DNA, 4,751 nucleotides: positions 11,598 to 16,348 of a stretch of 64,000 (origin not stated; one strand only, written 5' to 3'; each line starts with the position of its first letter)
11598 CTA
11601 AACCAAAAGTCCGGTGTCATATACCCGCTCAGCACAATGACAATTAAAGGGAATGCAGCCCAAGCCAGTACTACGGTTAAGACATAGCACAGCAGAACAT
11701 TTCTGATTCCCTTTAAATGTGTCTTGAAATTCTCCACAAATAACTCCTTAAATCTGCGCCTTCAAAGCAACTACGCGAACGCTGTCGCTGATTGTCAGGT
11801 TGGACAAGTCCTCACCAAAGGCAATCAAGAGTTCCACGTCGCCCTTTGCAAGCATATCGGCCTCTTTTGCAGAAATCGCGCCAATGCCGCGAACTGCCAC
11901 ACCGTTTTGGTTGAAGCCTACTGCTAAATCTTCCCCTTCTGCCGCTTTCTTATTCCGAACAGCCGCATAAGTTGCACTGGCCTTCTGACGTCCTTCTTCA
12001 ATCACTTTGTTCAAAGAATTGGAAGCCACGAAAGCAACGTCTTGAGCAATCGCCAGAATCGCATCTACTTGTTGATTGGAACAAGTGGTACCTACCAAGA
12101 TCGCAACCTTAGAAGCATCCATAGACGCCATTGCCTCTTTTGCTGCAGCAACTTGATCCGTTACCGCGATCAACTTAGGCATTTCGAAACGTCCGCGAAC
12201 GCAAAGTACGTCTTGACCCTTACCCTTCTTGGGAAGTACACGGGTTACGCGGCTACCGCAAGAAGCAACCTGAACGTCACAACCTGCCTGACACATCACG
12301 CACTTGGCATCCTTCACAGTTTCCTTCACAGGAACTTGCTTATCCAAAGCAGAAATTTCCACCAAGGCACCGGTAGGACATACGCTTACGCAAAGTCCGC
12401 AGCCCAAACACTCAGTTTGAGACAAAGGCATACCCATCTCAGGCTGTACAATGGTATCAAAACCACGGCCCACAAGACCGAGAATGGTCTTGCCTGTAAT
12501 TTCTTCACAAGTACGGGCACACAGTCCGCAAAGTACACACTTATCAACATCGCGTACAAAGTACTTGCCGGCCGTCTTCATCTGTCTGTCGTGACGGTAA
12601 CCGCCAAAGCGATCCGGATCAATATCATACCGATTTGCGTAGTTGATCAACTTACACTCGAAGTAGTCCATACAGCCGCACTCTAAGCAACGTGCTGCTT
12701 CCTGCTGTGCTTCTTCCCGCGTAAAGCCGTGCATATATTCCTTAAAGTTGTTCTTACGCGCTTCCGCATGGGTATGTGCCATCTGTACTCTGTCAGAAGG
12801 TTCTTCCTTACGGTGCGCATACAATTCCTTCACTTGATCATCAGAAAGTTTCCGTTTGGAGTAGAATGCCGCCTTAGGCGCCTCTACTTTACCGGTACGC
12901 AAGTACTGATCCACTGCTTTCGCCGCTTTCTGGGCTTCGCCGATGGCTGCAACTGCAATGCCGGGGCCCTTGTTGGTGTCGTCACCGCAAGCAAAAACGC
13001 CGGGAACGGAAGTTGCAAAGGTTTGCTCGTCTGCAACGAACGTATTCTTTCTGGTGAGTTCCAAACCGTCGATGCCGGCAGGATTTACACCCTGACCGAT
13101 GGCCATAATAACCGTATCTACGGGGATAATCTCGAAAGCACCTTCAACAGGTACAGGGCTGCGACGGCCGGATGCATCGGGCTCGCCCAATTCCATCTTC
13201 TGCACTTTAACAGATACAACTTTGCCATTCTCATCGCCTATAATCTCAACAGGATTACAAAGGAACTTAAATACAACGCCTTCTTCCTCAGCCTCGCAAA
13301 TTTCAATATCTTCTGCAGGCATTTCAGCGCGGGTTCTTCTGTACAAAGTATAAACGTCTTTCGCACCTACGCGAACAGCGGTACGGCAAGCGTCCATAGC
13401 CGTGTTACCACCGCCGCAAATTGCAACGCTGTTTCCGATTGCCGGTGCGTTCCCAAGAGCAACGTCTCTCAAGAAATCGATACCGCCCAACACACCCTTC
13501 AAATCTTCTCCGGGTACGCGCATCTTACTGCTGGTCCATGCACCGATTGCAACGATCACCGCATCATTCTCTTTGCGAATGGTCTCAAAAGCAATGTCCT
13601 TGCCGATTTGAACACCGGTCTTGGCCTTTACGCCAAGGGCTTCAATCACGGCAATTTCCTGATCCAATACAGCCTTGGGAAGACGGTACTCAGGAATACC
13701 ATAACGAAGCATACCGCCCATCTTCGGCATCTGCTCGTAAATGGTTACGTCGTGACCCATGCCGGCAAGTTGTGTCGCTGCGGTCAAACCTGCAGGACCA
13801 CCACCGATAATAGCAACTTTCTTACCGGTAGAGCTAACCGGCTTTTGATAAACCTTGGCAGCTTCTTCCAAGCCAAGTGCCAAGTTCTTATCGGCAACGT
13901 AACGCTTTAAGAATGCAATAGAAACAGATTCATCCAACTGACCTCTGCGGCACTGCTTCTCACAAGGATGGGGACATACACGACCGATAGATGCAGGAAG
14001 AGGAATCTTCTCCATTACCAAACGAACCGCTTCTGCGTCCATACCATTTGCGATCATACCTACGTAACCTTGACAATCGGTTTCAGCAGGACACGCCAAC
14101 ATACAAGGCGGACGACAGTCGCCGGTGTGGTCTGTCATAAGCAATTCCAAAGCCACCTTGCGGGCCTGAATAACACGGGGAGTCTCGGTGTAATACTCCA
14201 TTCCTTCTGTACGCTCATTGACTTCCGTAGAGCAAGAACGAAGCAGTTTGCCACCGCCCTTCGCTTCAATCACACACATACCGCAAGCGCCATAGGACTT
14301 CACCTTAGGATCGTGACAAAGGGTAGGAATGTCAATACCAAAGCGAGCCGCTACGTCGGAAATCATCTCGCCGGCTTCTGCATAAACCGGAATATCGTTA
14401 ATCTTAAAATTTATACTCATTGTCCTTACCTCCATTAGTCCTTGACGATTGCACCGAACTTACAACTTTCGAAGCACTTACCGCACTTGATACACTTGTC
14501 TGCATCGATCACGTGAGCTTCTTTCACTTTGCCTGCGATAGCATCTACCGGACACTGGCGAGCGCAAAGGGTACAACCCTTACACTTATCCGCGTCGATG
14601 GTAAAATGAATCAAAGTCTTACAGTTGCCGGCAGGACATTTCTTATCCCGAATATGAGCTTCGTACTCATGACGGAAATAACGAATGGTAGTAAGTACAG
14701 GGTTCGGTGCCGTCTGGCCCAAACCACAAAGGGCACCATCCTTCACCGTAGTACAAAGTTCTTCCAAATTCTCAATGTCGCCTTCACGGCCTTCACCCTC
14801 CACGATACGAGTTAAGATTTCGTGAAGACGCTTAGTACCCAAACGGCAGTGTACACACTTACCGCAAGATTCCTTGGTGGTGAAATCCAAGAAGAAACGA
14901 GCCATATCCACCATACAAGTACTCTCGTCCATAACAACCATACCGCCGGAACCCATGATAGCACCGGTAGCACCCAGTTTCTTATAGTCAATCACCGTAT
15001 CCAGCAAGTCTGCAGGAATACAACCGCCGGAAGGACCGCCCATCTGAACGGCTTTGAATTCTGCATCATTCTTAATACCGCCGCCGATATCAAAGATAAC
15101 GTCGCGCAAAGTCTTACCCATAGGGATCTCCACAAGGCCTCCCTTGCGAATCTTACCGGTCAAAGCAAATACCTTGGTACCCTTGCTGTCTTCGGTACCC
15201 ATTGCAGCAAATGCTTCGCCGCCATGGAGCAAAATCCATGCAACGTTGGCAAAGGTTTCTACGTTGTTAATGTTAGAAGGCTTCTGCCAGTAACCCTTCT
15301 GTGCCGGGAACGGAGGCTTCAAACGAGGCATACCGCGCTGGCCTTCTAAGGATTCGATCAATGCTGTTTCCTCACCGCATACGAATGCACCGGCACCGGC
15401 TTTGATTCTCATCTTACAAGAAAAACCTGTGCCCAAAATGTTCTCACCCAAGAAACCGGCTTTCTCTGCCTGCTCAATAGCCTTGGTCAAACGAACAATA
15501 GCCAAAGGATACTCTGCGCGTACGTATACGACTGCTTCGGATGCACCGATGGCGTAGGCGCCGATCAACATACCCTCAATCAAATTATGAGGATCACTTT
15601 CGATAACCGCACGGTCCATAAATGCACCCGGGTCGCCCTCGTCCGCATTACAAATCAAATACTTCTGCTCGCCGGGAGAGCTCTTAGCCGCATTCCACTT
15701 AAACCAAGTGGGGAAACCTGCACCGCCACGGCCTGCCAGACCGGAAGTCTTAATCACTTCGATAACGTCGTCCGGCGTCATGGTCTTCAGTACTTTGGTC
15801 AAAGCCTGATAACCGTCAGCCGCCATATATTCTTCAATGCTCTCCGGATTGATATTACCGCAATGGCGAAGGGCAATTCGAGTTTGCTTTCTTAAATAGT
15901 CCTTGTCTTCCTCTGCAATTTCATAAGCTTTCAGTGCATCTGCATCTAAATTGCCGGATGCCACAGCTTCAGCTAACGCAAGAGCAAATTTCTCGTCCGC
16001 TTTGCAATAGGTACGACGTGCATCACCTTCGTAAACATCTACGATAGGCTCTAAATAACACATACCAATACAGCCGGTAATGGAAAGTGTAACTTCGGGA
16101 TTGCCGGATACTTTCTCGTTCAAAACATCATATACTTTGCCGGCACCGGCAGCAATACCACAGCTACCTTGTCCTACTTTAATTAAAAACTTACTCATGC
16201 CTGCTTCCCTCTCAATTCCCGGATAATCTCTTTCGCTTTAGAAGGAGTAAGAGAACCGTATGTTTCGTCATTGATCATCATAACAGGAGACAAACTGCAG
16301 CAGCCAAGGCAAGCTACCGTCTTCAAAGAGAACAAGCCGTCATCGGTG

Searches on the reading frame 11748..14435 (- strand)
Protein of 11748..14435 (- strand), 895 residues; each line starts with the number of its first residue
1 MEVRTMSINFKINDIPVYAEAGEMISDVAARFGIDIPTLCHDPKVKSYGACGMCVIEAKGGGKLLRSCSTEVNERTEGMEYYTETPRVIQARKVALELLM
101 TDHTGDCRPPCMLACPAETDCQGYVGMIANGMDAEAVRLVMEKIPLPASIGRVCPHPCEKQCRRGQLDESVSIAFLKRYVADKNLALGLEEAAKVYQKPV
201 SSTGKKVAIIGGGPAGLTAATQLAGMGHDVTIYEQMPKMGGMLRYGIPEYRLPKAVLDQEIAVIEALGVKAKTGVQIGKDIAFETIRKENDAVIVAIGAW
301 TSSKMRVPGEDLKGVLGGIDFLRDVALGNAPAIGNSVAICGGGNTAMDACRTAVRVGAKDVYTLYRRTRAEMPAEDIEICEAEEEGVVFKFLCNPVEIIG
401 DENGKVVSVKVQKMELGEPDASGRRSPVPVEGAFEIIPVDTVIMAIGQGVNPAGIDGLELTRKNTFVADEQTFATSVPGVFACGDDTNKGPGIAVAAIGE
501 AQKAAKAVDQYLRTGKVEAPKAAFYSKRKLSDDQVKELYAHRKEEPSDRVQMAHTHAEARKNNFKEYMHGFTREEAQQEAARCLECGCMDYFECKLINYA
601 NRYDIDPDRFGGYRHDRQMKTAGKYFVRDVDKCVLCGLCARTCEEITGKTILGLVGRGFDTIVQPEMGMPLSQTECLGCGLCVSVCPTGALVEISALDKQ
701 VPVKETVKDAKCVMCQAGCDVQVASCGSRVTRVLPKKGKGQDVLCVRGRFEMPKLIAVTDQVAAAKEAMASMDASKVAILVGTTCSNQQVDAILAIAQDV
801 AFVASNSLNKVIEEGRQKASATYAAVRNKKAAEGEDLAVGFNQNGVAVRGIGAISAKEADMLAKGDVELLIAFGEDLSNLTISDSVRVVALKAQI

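Call 64: search_protein_families(library=pfam, proteins=[window:11748-14435:-], max_evalue=0.00001)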
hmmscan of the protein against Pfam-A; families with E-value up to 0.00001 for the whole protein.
window:11748-14435:- (895 aa): 14 families
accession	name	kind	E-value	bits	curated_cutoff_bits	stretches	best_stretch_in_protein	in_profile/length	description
PF07992.20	Pyr_redox_2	-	2.8e-34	119.3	26.1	1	205-501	1-291/291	Pyridine nucleotide-disulphide oxidoreductase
PF14691.11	Fer4_20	-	1e-17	64.4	25.8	1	107-185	27-109/113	Dihydroprymidine dehydrogenase domain II, 4Fe-4S cluster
PF13510.11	Fer2_4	-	1.6e-12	47.7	22.8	1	7-75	3-74/82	2Fe-2S iron-sulfur cluster binding domain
PF00070.33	Pyr_redox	-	8.1e-12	45.9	22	0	206-240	1-35/82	Pyridine nucleotide-disulphide oxidoreductase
PF13738.12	Pyr_redox_3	-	1.2e-10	41.6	30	0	291-484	126-305/305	Pyridine nucleotide-disulphide oxidoreductase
PF14697.11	Fer4_21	-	1.4e-08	35.2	35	1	630-689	5-54/59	4Fe-4S dicluster domain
PF13450.12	NAD_binding_8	-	1.2e-07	32.3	21.9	1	209-243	1-35/68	NAD(P)-binding Rossmann-like domain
PF00037.32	Fer4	-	2.8e-07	30.5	21.1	1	673-691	5-23/24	4Fe-4S binding domain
PF01262.27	AlaDh_PNT_C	-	1.1e-06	28.7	23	0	206-238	30-62/214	Alanine dehydrogenase/PNT, C-terminal domain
PF01266.30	DAO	-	1.2e-06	28.8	27.9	0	206-238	1-33/353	FAD dependent oxidoreductase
PF12838.12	Fer4_7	-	2.1e-06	28.6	27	0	632-690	1-52/52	4Fe-4S dicluster domain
PF12831.13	FAD_oxidored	-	2.5e-06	27.5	27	1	207-243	2-38/416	FAD dependent oxidoreductase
PF03486.20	HI0933_like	-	3.1e-06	27.3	50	1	206-241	2-37/244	HI0933-like protein Rossmann domain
PF00890.30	FAD_binding_2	-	7.8e-06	25.8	20.4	1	207-243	2-38/414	FAD binding domain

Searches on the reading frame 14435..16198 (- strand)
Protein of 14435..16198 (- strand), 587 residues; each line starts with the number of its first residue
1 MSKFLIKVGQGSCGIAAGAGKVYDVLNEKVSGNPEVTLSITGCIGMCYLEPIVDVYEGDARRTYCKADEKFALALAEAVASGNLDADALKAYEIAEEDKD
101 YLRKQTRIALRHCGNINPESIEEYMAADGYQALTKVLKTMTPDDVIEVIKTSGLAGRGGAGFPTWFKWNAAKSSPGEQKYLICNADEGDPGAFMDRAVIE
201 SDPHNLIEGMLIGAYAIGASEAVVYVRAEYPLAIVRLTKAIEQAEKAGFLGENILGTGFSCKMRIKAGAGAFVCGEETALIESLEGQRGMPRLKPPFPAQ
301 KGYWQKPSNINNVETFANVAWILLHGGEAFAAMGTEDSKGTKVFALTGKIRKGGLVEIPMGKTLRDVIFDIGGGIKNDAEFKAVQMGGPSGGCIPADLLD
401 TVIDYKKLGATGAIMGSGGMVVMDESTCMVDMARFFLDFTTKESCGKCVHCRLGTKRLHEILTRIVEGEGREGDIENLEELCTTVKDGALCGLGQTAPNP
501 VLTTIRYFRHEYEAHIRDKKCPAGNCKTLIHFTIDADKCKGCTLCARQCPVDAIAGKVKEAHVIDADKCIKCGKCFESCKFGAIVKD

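Call 64: search_protein_families(library=pfam, proteins=[window:14435-16198:-], max_evalue=0.00001)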
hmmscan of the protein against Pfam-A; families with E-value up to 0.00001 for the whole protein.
window:14435-16198:- (587 aa): 8 families
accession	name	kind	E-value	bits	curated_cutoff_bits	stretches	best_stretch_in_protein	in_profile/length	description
PF01512.22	Complex1_51K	-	7e-49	166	31.2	1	149-320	1-149/150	Nuo51 FMN-binding domain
PF10589.14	NADH_4Fe-4S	-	1.7e-34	117.9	23.5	1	431-515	1-85/85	NADH-ubiquinone oxidoreductase-F iron-sulfur binding region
PF00037.32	Fer4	-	2.2e-12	46.7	21.1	2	563-584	2-23/24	4Fe-4S binding domain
PF12837.12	Fer4_6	-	1.3e-10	41.2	25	2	563-584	3-24/24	4Fe-4S binding domain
PF13237.11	Fer4_10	-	1.2e-07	32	25.5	1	533-579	3-52/53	4Fe-4S dicluster domain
PF12797.12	Fer4_2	-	1.7e-07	31.1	24.5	0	562-580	3-21/22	4Fe-4S binding domain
PF14697.11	Fer4_21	-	2e-07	31.5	35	0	531-554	33-57/59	4Fe-4S dicluster domain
PF12838.12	Fer4_7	-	2.1e-06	28.5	27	1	538-583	1-52/52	4Fe-4S dicluster domain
